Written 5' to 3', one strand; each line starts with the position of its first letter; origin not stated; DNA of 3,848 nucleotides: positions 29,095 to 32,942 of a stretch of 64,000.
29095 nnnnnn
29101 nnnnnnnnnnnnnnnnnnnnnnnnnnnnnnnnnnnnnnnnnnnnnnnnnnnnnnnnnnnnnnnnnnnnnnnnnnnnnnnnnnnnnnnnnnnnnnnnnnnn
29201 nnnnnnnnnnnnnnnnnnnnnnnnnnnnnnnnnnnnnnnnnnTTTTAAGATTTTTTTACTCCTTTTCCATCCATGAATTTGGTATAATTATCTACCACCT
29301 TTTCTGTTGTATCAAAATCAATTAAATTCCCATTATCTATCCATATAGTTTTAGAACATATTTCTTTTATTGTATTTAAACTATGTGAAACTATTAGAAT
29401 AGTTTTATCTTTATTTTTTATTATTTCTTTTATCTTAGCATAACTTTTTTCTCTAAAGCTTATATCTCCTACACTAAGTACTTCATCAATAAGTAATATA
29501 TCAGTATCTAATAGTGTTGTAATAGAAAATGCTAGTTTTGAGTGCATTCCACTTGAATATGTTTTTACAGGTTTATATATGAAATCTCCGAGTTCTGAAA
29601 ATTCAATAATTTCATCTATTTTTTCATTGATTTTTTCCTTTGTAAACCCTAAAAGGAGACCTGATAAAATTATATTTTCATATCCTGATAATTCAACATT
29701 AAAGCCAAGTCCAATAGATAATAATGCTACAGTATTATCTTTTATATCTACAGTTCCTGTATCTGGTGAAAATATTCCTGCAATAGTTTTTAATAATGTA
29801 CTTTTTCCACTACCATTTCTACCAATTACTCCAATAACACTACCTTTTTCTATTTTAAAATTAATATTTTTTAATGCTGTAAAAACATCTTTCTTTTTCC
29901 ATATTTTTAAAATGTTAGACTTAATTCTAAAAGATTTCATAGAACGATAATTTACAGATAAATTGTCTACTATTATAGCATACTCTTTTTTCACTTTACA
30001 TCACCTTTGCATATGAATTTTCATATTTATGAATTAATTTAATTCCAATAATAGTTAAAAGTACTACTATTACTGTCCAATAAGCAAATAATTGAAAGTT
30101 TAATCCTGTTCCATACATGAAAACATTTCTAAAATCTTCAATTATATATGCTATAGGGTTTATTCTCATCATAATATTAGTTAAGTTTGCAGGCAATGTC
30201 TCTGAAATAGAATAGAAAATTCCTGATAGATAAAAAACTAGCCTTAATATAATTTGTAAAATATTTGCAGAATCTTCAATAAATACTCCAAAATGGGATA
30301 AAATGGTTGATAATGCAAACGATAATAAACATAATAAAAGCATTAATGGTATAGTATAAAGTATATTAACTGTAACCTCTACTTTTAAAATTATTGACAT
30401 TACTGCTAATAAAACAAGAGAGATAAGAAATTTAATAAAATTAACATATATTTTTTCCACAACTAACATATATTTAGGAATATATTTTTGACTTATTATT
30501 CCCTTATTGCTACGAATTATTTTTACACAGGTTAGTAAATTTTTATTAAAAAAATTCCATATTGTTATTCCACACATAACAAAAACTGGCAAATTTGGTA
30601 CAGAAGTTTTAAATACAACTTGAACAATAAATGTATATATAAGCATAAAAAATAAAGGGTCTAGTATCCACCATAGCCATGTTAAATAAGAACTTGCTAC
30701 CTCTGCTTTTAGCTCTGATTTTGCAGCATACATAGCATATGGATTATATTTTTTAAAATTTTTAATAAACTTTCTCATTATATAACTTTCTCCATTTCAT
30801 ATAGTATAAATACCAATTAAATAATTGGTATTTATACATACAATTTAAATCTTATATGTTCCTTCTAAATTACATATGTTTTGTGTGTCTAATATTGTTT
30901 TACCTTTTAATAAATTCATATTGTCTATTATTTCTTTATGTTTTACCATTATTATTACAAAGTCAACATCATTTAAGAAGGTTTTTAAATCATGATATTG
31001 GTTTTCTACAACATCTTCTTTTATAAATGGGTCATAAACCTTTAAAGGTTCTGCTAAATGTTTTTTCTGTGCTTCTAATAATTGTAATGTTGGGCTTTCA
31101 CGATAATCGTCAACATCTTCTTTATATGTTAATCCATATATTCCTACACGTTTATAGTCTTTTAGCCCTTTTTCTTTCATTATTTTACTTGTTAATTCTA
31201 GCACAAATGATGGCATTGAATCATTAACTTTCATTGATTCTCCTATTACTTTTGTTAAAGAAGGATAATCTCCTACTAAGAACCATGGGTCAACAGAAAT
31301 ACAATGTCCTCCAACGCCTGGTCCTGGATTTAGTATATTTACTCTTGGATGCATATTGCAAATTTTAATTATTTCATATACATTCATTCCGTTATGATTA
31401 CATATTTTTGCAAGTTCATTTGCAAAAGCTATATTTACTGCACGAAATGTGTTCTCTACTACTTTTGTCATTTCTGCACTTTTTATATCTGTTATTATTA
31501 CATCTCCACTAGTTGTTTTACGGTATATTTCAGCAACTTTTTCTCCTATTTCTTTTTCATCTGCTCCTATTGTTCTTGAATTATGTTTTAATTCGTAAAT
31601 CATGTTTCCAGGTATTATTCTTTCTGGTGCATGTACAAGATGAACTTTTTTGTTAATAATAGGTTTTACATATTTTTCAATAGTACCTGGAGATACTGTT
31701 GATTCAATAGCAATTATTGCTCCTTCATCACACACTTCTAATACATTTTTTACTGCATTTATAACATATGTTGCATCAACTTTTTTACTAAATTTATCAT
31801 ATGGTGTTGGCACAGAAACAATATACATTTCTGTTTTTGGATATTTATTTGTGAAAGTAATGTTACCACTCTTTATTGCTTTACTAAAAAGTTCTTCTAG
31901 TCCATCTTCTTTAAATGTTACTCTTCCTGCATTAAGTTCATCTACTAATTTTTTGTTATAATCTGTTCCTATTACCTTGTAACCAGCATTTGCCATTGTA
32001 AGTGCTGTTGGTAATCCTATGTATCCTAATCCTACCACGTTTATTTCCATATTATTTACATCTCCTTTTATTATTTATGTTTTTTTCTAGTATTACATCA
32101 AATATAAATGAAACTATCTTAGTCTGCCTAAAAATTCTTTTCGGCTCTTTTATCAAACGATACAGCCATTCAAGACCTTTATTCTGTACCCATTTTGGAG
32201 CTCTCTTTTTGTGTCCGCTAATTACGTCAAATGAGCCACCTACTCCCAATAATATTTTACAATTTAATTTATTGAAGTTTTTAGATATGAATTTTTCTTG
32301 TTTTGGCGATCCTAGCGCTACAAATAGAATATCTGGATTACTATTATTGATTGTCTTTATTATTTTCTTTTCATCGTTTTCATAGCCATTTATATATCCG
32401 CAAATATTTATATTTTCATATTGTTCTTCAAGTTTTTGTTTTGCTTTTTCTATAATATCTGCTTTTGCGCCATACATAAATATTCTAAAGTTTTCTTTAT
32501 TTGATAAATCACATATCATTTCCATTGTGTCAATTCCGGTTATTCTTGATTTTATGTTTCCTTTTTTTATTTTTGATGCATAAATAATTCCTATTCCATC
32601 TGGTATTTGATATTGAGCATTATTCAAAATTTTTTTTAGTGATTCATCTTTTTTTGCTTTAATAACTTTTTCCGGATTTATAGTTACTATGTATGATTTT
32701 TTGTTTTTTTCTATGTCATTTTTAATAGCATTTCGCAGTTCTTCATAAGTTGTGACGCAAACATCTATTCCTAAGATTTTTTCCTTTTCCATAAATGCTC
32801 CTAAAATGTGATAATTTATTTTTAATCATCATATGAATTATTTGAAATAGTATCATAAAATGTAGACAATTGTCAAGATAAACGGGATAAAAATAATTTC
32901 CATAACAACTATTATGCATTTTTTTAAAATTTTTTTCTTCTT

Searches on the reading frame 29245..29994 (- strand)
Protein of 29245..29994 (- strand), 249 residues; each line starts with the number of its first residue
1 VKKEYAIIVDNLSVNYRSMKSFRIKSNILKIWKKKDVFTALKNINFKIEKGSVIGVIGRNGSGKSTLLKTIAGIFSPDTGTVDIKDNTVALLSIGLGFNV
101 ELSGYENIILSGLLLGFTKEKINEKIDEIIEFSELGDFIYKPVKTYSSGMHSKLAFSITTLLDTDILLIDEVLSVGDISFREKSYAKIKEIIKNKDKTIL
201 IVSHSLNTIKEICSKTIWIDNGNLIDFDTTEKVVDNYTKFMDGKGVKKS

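Call 5: search_protein_families(library=pfam, proteins=[window:29245-29994:-], max_evalue=0.01)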
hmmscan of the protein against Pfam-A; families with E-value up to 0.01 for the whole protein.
window:29245-29994:- (249 aa): 8 families
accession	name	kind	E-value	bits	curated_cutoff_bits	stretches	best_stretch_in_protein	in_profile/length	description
PF00005.33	ABC_tran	-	4.4e-21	76.4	25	1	41-172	1-135/137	ABC transporter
PF13555.12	AAA_29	-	5.4e-05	23.3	27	1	46-79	17-50/61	P-loop containing region of AAA domain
PF13304.12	AAA_21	-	7e-05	23.5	27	1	54-102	2-62/304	AAA domain, putative AbiEii toxin, Type IV TA system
PF02463.25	SMC_N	-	0.0007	19.5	40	0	47-72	21-45/220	RecF/RecN/SMC N terminal domain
PF25683.1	URGCP_GTPase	-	0.0011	18.3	55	1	26-74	165-212/396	URGCP-like GTPase domain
PF25199.1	nSTAND_NTPase5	-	0.0014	18.9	34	0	49-72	39-62/145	Novel STAND NTPase 5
PF03193.22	RsgA_GTPase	-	0.0063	16.8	30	0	39-85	95-140/174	RsgA GTPase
PF00350.29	Dynamin_N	-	0.0067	16.9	27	0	54-206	1-139/168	Dynamin family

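Call 6: search_protein_families(library=ncbifam, proteins=[window:29245-29994:-], max_evalue=0.01)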
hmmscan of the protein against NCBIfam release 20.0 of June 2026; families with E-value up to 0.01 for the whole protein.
window:29245-29994:- (249 aa): 187 families (the best 25 are shown)
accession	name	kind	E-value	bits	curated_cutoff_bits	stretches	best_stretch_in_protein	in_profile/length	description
NF010065.0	PRK13545.1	equivalog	4.2e-68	230.3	538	1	33-242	32-239/549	teichoic acids export protein ATP-binding subunit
NF010066.0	PRK13546.1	equivalog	1.7e-64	217.8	320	1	7-242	5-239/264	teichoic acids export ABC transporter ATP-binding subunit TagH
NF050108.1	galactan_ABC_ATP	equivalog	2.4e-56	190.7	400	1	17-238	18-241/244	galactan export ABC transporter ATP-binding subunit Wzt/RfbE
TIGR01188.1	drrA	subfamily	3e-35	122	312.45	1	35-234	3-212/302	daunorubicin resistance ABC transporter, ATP-binding protein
TIGR04521.1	ECF_ATPase_2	equivalog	7.2e-29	100.7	330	2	38-89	18-69/279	energy-coupling factor transporter ATPase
NF040933.2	ABC_arch_GlcV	equivalog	2.7e-27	95.6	450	1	26-236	6-232/357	glucose ABC transporter ATP-binding protein GlcV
TIGR04520.1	ECF_ATPase_1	equivalog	4.2e-26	92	315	2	36-88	13-65/269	energy-coupling factor transporter ATPase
TIGR00968.1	3a0106s01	subfamily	3.2e-24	85.7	342.75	1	28-238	3-223/237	sulfate ABC transporter ATP-binding protein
NF033858.1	ABC2_perm_RbbA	equivalog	1.3e-23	82.9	1050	1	32-236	273-487/909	ribosome-associated ATPase/putative transporter RbbA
NF000355.4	ribo_prot_ABC_F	equivalog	1.6e-23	83.4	380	1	34-244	11-206/499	ribosomal protection-like ABC-F family protein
NF047568.1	PSM_export_PmtC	equivalog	1.2e-22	80.7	375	1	30-240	5-215/290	phenol-soluble modulin export ABC transporter ATP-binding protein PmtC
TIGR02315.1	ABC_phnC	equivalog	1.5e-22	80.2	266.1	2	38-90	15-67/243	phosphonate ABC transporter ATP-binding protein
NF010156.0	PRK13635.1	equivalog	2.4e-22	79.4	392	2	35-89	17-71/279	energy-coupling factor ABC transporter ATP-binding protein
TIGR02314.1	ABC_MetN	equivalog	2.6e-22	79.3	499.7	1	27-236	6-231/343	methionine ABC transporter ATP-binding protein MetN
NF010060.0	PRK13537.1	equivalog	3.9e-22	78.5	521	1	28-230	18-230/314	nodulation factor ABC transporter ATP-binding protein NodI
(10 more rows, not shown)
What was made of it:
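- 29245..29994 (-): Wzt/TagH-type ABC exporter ATPase, 249 aa, with no C-terminal carbohydrate-binding module. PF00005 E 4e-21; NCBIfam TagH 218 bits and galactan Wzt 191 bits, both below their cut-offs (calls 5, 6).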

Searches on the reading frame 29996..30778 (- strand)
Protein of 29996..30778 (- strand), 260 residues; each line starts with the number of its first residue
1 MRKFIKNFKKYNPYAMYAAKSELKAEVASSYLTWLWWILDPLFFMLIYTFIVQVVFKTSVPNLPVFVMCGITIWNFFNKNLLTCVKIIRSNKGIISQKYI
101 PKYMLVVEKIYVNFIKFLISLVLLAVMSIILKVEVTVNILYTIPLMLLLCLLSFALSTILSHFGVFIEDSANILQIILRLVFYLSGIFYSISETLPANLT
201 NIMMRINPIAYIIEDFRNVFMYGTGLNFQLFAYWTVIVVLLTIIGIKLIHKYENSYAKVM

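Call 5: search_protein_families(library=pfam, proteins=[window:29996-30778:-], max_evalue=0.01)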
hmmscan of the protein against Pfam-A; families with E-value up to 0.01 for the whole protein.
window:29996-30778:- (260 aa): 1 family
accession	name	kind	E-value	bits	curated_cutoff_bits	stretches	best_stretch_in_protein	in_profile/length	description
PF01061.29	ABC2_membrane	-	4.3e-11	43.2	26.9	1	23-220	11-210/211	ABC-2 type transporter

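Call 6: search_protein_families(library=ncbifam, proteins=[window:29996-30778:-], max_evalue=0.01)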
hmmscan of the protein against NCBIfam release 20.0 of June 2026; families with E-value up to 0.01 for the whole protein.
window:29996-30778:- (260 aa): 1 family
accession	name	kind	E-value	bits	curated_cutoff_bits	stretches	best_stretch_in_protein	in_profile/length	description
NF050109.1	galactan_ABC_perm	equivalog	8.2e-12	45.2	380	1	24-249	33-257/272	galactan export ABC transporter permease subunit Wzm/RfbD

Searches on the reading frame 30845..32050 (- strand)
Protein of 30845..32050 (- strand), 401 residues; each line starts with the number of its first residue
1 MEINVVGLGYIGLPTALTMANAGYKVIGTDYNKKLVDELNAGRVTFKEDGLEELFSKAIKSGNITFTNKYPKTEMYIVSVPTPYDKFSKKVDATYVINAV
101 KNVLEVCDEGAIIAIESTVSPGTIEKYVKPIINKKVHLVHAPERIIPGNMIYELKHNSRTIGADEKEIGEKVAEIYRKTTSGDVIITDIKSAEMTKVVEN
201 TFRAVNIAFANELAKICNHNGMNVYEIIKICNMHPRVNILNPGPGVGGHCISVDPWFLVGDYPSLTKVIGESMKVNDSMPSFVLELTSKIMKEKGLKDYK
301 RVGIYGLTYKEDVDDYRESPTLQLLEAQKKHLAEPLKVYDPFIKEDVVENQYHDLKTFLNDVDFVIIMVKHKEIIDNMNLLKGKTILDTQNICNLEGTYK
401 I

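Call 5: search_protein_families(library=pfam, proteins=[window:30845-32050:-], max_evalue=0.01)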
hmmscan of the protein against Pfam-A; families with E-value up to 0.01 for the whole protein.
window:30845-32050:- (401 aa): 7 families
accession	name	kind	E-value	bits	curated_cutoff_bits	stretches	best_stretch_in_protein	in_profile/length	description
PF03721.20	UDPG_MGDP_dh_N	-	7e-43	146.8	27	1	1-174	1-186/187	UDP-glucose/GDP-mannose dehydrogenase family, NAD binding domain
PF00984.24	UDPG_MGDP_dh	-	1.2e-27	96.3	25.4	1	190-277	1-93/94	UDP-glucose/GDP-mannose dehydrogenase family, central domain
PF03720.21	UDPG_MGDP_dh_C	-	6.1e-18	65.5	30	1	303-394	1-102/103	UDP-glucose/GDP-mannose dehydrogenase family, UDP binding domain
PF03446.21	NAD_binding_2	-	5.3e-10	40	21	1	3-142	2-118/161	NAD binding domain of 6-phosphogluconate dehydrogenase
PF02826.25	2-Hacid_dh_C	-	4.3e-05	23.4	25.1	0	3-58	39-92/178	D-isomer specific 2-hydroxyacid dehydrogenase, NAD binding domain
PF02737.24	3HCDH_N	-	5e-05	23.7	22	1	3-106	2-92/180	3-hydroxyacyl-CoA dehydrogenase, NAD binding domain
PF02558.23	ApbA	-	0.0073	16.4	22.2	0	3-81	1-75/150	Ketopantoate reductase PanE/ApbA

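Call 6: search_protein_families(library=ncbifam, proteins=[window:30845-32050:-], max_evalue=0.01)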
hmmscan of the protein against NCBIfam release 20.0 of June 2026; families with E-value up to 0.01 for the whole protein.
window:30845-32050:- (401 aa): 13 families
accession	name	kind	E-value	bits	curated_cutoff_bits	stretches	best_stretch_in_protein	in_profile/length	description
TIGR03026.1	NDP-sugDHase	subfamily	5.4e-124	414.1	189.8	1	1-391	1-413/413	nucleotide sugar dehydrogenase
NF008286.0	PRK11064.1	equivalog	2e-96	323.2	459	1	2-392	5-418/420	UDP-N-acetyl-D-mannosamine dehydrogenase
NF040825.1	UDPMaNacDH_Arch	equivalog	8.5e-90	301.6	750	1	1-375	1-378/418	UDP-N-acetyl-D-mannosamine dehydrogenase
NF041297.1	UDPGDh_AglM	equivalog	5.1e-44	150.9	670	1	1-355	1-370/429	UDP-glucose 6-dehydrogenase AglM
NF011729.0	PRK15182.1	equivalog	7.9e-44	150.1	592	1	2-355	8-369/425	Vi polysaccharide biosynthesis UDP-N-acetylglucosamine C-6 dehydrogenase TviB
NF047673.2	TeichurnBiosyTuaD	equivalog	5.5e-42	144.4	700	1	3-393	4-414/439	UDP-glucose 6-dehydrogenase TuaD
NF011631.0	PRK15057.1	equivalog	2.3e-28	99.4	757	1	1-376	1-374/388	UDP-glucose 6-dehydrogenase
NF008592.0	PRK11559.1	equivalog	3e-08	33.3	397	1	96-227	75-203/296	2-hydroxy-3-oxopropionate reductase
TIGR01505.1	tartro_sem_red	equivalog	7.6e-06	25.3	340.75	1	4-41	3-40/291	2-hydroxy-3-oxopropionate reductase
NF043037.1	ThreonDh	equivalog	6.1e-05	22.6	350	1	2-41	4-43/297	L-threonate dehydrogenase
NF007161.0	PRK09599.1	subfamily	0.0021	17.4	271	1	1-57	1-56/302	NADP-dependent phosphogluconate dehydrogenase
TIGR03911.1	pyrrolys_PylD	equivalog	0.0052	16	150.05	0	3-40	148-185/266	3-methylornithyl-N6-L-lysine dehydrogenase PylD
NF004699.0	PRK06035.1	equivalog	0.006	15.8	500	1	3-124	6-116/294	3-hydroxyacyl-CoA dehydrogenase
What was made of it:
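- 30845..32050 (-): Nucleotide-sugar dehydrogenase, best match UDP-ManNAc dehydrogenase (would make UDP-ManNAcA). TIGR03026 414 bits, above its cut-off; PRK11064 UDP-ManNAc dehydrogenase 323 bits, below its 459-bit cut-off (call 6).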

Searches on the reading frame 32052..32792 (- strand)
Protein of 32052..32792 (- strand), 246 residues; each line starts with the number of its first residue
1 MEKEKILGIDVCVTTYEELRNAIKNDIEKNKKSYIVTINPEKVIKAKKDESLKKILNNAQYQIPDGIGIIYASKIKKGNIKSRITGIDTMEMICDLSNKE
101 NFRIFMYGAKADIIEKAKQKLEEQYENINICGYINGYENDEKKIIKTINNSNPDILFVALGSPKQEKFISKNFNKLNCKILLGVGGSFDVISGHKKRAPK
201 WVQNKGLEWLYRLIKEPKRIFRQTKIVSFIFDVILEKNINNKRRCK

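Call 5: search_protein_families(library=pfam, proteins=[window:32052-32792:-], max_evalue=0.01)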
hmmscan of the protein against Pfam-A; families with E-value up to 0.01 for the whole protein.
window:32052-32792:- (246 aa): 1 family
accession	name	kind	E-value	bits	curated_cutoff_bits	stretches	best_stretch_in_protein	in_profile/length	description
PF03808.19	Glyco_tran_WecG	-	1.9e-63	213.7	27.4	1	59-223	1-167/168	Glycosyl transferase WecG/TagA/CpsF family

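Call 6: search_protein_families(library=ncbifam, proteins=[window:32052-32792:-], max_evalue=0.01)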
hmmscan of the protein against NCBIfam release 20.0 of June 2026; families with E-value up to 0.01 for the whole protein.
window:32052-32792:- (246 aa): 4 families
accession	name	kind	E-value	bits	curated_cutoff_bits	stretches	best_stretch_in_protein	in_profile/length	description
NF041710.1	UDPacetylman_taseTarA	equivalog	1.3e-60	204.9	350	1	3-237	8-244/247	N-acetylglucosaminyldiphosphoundecaprenol N-acetyl-beta-D-mannosaminyltransferase TarA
TIGR00696.1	wecG_tagA_cpsF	superfamily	2.2e-57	193.6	69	1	55-227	2-176/178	WecB/TagA/CpsF family glycosyltransferase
NF002980.1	PRK03692.1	equivalog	5.3e-52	176.6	323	1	2-230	2-232/240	lipopolysaccharide N-acetylmannosaminouronosyltransferase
NF041872.1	EPS_EpsA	equivalog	7.8e-44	150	500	1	13-241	27-260/265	exopolysaccharide biosynthesis glycosyltransferase EpsA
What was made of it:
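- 32052..32792 (-): TagA/TarA/WecG-family glycosyltransferase (linkage-unit ManNAc or ManNAcA transferase); first gene of the operon. PF03808 E 1.9e-63; TarA 205 bits (calls 5, 6).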
